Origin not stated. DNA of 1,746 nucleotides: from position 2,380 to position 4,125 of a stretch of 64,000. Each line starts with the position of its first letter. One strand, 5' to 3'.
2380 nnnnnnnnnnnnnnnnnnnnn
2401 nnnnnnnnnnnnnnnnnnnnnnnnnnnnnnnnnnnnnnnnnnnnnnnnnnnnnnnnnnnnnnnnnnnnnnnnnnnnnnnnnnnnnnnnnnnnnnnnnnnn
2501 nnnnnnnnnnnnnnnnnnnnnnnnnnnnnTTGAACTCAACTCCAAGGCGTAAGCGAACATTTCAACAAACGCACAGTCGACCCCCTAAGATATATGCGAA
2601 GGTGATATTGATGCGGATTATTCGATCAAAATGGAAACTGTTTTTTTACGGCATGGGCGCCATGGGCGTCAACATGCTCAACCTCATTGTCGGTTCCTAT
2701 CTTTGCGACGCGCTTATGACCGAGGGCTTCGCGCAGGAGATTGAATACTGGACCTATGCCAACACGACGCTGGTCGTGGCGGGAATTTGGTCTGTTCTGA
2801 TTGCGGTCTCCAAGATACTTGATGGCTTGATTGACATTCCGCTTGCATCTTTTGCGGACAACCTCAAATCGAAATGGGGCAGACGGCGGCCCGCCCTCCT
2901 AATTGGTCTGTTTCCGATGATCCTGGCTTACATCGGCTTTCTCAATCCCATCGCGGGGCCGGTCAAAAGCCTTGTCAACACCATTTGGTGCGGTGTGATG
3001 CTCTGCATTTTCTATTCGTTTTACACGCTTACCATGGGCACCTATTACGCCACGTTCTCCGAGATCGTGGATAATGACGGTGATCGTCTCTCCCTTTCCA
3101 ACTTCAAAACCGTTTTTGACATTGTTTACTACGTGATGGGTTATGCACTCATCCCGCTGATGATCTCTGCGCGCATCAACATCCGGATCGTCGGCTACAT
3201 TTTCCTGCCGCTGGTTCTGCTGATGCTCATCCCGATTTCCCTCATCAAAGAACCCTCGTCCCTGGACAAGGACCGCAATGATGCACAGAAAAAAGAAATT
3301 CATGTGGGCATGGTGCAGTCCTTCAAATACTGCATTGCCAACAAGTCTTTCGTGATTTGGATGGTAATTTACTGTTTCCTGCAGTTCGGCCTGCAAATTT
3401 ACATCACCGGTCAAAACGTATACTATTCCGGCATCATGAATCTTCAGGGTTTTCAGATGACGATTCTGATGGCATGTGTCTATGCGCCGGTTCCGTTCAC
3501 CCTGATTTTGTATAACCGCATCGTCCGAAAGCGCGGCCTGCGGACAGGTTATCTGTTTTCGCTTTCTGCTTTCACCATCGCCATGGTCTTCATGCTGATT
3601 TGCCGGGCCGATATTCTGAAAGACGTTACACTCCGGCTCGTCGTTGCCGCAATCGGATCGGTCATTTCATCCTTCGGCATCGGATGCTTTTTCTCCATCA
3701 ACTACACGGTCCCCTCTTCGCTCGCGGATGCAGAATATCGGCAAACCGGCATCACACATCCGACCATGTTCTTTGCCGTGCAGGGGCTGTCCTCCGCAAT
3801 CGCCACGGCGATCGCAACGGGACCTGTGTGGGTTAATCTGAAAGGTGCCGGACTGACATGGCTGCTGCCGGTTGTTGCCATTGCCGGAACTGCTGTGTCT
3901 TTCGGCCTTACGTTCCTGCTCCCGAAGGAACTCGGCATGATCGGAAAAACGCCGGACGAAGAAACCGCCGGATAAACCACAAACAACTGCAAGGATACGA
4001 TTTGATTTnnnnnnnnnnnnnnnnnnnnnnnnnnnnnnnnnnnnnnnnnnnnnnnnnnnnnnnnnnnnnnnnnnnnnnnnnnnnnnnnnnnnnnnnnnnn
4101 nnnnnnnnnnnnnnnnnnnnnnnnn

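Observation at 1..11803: Eleven-gene operon combining phospholipases, fatty-acid kinase, two adenylase/carrier pairs, two PlsC acyltransferases, an MFS_2 transporter and a dedicated PPTase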

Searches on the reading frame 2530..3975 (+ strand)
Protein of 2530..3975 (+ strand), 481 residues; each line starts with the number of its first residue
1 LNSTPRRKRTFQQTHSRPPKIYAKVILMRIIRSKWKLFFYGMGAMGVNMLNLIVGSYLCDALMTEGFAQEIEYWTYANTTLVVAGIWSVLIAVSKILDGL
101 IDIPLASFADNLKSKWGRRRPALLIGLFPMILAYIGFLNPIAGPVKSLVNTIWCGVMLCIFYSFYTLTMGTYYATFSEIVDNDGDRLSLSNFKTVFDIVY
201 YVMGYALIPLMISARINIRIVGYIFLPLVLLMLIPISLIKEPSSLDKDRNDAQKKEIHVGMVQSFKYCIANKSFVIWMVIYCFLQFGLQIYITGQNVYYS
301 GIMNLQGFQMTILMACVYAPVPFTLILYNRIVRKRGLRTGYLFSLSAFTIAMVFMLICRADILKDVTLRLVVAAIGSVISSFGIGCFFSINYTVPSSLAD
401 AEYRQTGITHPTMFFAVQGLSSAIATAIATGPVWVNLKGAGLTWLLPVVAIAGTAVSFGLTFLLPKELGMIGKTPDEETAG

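Call 3: search_protein_families(library=pfam, proteins=[window:2530-3975:+], max_evalue=0.01)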
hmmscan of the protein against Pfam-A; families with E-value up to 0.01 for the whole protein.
window:2530-3975:+ (481 aa): 1 family
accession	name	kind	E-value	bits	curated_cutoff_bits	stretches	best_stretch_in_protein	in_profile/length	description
PF13347.12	MFS_2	-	6.1e-33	114.4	27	1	39-442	1-386/427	MFS/sugar transport protein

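Call 21: search_protein_families(library=ncbifam, proteins=[window:2611-3975:+], max_evalue=0.001)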
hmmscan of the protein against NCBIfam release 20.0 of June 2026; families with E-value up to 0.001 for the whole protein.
window:2611-3975:+ (454 aa): 3 families
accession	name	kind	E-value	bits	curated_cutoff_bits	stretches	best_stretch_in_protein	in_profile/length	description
TIGR00792.1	gph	subfamily_domain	7.7e-17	61.1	231.35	1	12-406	3-374/437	glycoside-pentoside-hexuronide (GPH):cation symporter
NF007353.0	PRK09848.1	equivalog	6.1e-06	25.3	528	1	50-354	36-337/457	glucuronide transporter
NF008526.0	PRK11462.1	equivalog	2.3e-05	23.3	836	1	48-172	35-157/460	glycoside-pentoside-hexuronide family transporter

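Call 28: search_solved_structures(query=window:2611-3975:+, max_evalue=0.01)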
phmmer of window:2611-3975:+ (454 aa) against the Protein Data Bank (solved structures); distinct sequences matched with E-value up to 0.01: 0.

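Call 51: search_solved_structures(query=A2, max_evalue=1)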
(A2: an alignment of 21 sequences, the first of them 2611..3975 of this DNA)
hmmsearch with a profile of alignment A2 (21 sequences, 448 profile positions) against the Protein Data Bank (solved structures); distinct sequences matched with E-value up to 1: 5.
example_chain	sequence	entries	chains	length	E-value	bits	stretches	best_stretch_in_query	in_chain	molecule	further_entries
7mjs_X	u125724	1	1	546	0.00035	22.9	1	62-404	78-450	Major Facilitator Superfamily Domain containing 2A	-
8bb6_A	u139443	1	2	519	0.0038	19.5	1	57-111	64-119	Sucrose transport protein SUC1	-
7oix_B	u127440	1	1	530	0.0053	19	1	62-184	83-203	Isoform 2 of Sodium-dependent lysophosphatidylcholine symporter 1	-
8t60_A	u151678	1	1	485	0.037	16.2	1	56-434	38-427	Melibiose permease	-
4m64_A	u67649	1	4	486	0.037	16.2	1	56-434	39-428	Melibiose carrier protein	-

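Call 78: find_homologous_proteins(query=window:2611-3975:+, max_evalue=0.00001)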
Query window:2611-3975:+ (454 aa): 684 proteins with E <= 0.00001 among 8000 candidates; the best 120 are listed.
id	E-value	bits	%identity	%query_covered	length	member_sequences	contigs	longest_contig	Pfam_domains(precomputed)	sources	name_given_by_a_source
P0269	9.8e-291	982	97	100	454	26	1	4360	PF13347.13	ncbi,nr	ncbi:MAG: MFS transporter [Oscillospiraceae bacterium]|nr:MFS transporter [Oscillospiraceae bacteriu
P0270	1.2e-183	630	61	99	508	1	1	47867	PF13347.13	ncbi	-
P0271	1.3e-179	616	60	99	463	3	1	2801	PF13347.13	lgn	-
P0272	1.0e-178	613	60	99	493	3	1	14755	PF13347.13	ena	-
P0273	1.2e-178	613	59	99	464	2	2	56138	PF13347.13,PF07690.22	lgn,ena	-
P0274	1.7e-178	613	60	100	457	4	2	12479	PF13347.13,PF07690.22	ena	-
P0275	3.2e-178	612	60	100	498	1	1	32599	PF13347.13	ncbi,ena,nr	ncbi:MAG: MFS transporter [Clostridiales bacterium]|nr:MFS transporter [Clostridiales bacterium]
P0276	6.6e-178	611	58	99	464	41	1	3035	PF13347.13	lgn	-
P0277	8.6e-178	610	59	99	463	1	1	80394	PF13347.13,PF07690.22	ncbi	-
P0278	1.3e-177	610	60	100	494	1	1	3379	PF13347.13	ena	-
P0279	2.0e-177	609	61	100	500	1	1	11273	PF13347.13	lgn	-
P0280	3.6e-177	608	58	99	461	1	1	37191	PF13347.13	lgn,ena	-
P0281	4.2e-177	608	58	99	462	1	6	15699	PF13347.13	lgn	-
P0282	6.7e-177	607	58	99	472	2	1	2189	PF13347.13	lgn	-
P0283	8.4e-177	607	58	99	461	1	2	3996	PF13347.13,PF07690.22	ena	-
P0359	3.6e-149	516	53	98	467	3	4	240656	PF13347.13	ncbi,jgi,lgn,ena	ncbi:MAG: MFS transporter [Bacilli bacterium]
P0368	2.7e-144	500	50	99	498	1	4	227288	PF13347.13,PF07690.22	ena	-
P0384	6.5e-133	462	45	100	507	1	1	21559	PF13347.13,PF07690.22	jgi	jgi:Na+/melibiose symporter-like transporter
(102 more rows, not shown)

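Call 81: find_encoding_contigs(protein=P0359, flank=10000, max_places=1)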
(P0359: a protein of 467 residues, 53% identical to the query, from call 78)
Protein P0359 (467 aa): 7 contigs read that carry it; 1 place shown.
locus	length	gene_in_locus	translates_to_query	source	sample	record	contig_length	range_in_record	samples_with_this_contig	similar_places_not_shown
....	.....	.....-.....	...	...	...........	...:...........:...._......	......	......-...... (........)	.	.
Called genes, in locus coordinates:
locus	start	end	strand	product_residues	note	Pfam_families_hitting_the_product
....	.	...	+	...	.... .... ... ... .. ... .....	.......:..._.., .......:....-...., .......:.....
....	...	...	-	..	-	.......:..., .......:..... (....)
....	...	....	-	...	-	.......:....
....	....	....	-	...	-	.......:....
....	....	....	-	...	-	-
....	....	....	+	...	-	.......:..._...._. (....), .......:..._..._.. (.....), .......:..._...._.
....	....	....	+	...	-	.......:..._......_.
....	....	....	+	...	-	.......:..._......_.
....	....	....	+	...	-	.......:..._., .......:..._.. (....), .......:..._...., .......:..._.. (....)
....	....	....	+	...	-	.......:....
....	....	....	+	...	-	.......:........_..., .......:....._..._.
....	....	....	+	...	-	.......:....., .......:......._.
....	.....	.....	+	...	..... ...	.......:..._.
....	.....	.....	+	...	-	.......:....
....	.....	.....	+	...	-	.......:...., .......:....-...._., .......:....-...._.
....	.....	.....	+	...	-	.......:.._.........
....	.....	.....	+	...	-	-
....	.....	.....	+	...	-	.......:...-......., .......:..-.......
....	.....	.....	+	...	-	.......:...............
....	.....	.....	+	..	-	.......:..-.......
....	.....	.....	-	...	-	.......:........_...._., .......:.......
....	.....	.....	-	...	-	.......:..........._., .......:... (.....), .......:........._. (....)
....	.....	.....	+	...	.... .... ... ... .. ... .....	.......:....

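Call 87: predict_structure(alignment_id=A4)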
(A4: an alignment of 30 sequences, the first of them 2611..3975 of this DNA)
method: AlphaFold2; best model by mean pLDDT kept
length: 454 residues; sequences in the alignment: 30
mean_pLDDT: 85.6   pTM: 0.79
mean pLDDT of the five models: 85.6, 84.5, 84.5, 84.2, 82.5
residues with pLDDT >= 90: 169; 70-90: 264; 50-70: 12; < 50: 9
segments of 3 or more residues with pLDDT < 50: 225-228, 450-454
pLDDT, mean of each block of 10 residues (from residue 1): 88 91 89 85 85 83 83 79 83 92 95 80 90 91 85 78 81 80 86 92 93 84 54 74 89 94 89 89 89 84 88 94 95 93 95 88 80 81 78 88 87 90 95 91 74 40
secondary structure, 60 per line:
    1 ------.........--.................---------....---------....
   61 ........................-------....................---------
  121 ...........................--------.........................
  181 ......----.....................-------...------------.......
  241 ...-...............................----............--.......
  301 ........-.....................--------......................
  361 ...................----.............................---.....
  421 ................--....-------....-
elements in order: H7-15 H18-34 H44-47 H57-84 H92-111 H121-147 H156-186 H191-211 H234-243 H245-275 H280-291 H294-308 H310-330 H339-379 H384-412 H416-436 H439-442 H450-453

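Call 89: fold_search(model_id=the predicted structure, library=pdb)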
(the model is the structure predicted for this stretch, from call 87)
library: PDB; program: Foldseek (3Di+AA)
matches with E <= 10: 738; with E <= 0.001: 327
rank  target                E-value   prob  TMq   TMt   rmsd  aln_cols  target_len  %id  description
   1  8d2t_A                1.3e-10  1.00  0.71  0.70   5.2       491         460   13  Zebrafish MFSD2A isoform B in inward open ligand-free conformation (released 2023-05-10)
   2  9oli_A                4.3e-10  1.00  0.71  0.71   5.2       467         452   16  Crystal structure of the melibiose-bound melibiose transporter (released 2026-02-04)
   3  8d2s_A                6.8e-10  1.00  0.71  0.68   4.9       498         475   12  Zebrafish MFSD2A isoform B in inward open ligand bound conformation (released 2023-05-10)
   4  9giu                  8.1e-10  1.00  0.66  0.61   6.9       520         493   14  Cryo-EM structure of human SLC45A4 in detergent (released 2025-07-30)
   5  9ghz                  1.0e-09  1.00  0.62  0.57   7.9       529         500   15  Cryo-EM structure of human SLC45A4 in lipid nanodiscs (released 2025-07-30)
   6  7mjs_X                2.4e-09  1.00  0.74  0.73   4.3       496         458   13  Single-Particle Cryo-EM Structure of Major Facilitator Superfamily Domain containing 2A in complex with LPC-18:3 (released 2021-06-16)
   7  9old                  2.4e-09  1.00  0.69  0.69   5.3       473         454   16  Crystal structure of alpha-NPG-bound D59C MelBSt (released 2026-02-04)
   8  7l16                  2.5e-09  1.00  0.71  0.71   4.9       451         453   16  Crystal structure of sugar-bound melibiose permease MelB (released 2021-08-04)
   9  4zp0                  2.7e-09  1.00  0.66  0.75   5.6       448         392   14  Crystal structure of E. coli multidrug transporter MdfA in complex with deoxycholate (released 2015-08-19)
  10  6oom                  3.5e-09  1.00  0.64  0.72   6.0       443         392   15  PROTEIN A (released 2019-09-04)
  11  6vrz                  4.0e-09  1.00  0.64  0.73   5.7       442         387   15  protein A (released 2020-06-03)
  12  4zow                  4.9e-09  1.00  0.66  0.76   5.6       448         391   14  Crystal structure of E. coli multidrug transporter MdfA in complex with chloramphenicol (released 2015-08-19)
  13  6euq                  1.1e-08  1.00  0.62  0.71   5.9       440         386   15  MdfA(Q131R/L339E) (released 2018-08-08)
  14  8fq9                  1.2e-08  1.00  0.70  0.70   5.4       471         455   17  Crystal structure of a ligand-bound cation-site mutant D55C of a melibiose transporter (released 2024-06-05)
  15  7oix_B                1.5e-08  1.00  0.67  0.68   5.4       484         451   15  Structure of thermostable human MFSD2A in complex with thermostable human Sync2 (released 2022-06-01)
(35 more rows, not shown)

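Call 94: find_encoding_contigs(protein=P0368, flank=10000, max_places=1)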
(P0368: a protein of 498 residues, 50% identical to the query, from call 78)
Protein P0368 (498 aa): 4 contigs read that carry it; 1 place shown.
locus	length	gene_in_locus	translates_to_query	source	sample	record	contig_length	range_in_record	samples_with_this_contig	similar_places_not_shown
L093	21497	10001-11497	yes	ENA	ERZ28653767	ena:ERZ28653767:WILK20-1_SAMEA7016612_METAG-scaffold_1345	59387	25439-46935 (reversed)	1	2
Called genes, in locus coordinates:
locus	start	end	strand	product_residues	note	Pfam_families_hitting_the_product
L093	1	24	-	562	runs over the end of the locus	PF16927:HisKA_7TM, PF13487:HD_5, PF01966:HD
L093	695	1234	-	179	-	PF00589:Phage_integrase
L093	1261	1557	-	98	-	-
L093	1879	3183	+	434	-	PF01554:MatE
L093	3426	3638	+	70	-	-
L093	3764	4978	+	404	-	PF01966:HD, PF19276:HD_assoc_2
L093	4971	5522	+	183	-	PF01751:Toprim, PF13662:Toprim_4 (faint), PF13331:DUF4093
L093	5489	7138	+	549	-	PF00398:RrnaAD, PF00288:GHMP_kinases_N, PF08544:GHMP_kinases_C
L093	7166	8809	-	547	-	-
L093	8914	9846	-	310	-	PF02645:DegV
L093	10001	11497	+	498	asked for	PF07690:MFS_1, PF13347:MFS_2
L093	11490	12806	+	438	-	PF02734:Dak2, PF13684:FakA-like_C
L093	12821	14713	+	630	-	PF00501:AMP-binding, PF00550:PP-binding (weak)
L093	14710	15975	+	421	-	PF01553:Acyltransferase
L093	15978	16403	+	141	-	PF04970:LRAT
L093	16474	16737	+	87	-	PF21645:FakA-like_M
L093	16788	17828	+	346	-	-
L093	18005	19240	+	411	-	PF00464:SHMT, PF00155:Aminotran_1_2 (weak), PF01041:DegT_DnrJ_EryC1 (faint)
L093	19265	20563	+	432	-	PF13375:RnfC_N, PF01512:Complex1_51K, PF10531:SLBB, PF13237:Fer4_10 (weak), PF13534:Fer4_17 (weak)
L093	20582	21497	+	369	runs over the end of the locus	PF03116:NQR2_RnfD_RnfE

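Call 95: find_encoding_contigs(protein=P0384, flank=10000, max_places=1)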
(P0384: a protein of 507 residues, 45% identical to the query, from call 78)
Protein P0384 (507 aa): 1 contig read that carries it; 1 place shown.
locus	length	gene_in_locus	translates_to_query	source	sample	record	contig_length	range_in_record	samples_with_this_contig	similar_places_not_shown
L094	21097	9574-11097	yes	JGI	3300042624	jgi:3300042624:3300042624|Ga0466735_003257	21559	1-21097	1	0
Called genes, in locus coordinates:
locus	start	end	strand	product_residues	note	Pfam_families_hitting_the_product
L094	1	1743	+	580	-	?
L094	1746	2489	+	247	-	-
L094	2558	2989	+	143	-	PF07963:N_methyl (weak)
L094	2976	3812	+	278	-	-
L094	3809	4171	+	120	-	PF07963:N_methyl (weak)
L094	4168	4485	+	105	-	-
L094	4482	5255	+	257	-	PF06750:A24_N_bact, PF01478:Peptidase_A24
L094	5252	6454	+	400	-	PF28597:T2SSF_N (weak), PF00482:T2SSF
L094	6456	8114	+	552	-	PF05157:MshEN, PF00437:T2SSE, PF13173:AAA_14 (weak)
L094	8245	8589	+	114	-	PF13240:Zn_Ribbon_1 (weak)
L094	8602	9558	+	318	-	PF01734:Patatin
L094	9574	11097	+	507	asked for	PF07690:MFS_1, PF13347:MFS_2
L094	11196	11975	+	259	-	PF05013:FGase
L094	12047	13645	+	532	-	PF02734:Dak2, PF21645:FakA-like_M, PF13684:FakA-like_C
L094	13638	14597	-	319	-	PF02129:Peptidase_S15 (faint), PF00561:Abhydrolase_1 (weak), PF12146:Hydrolase_4 (faint)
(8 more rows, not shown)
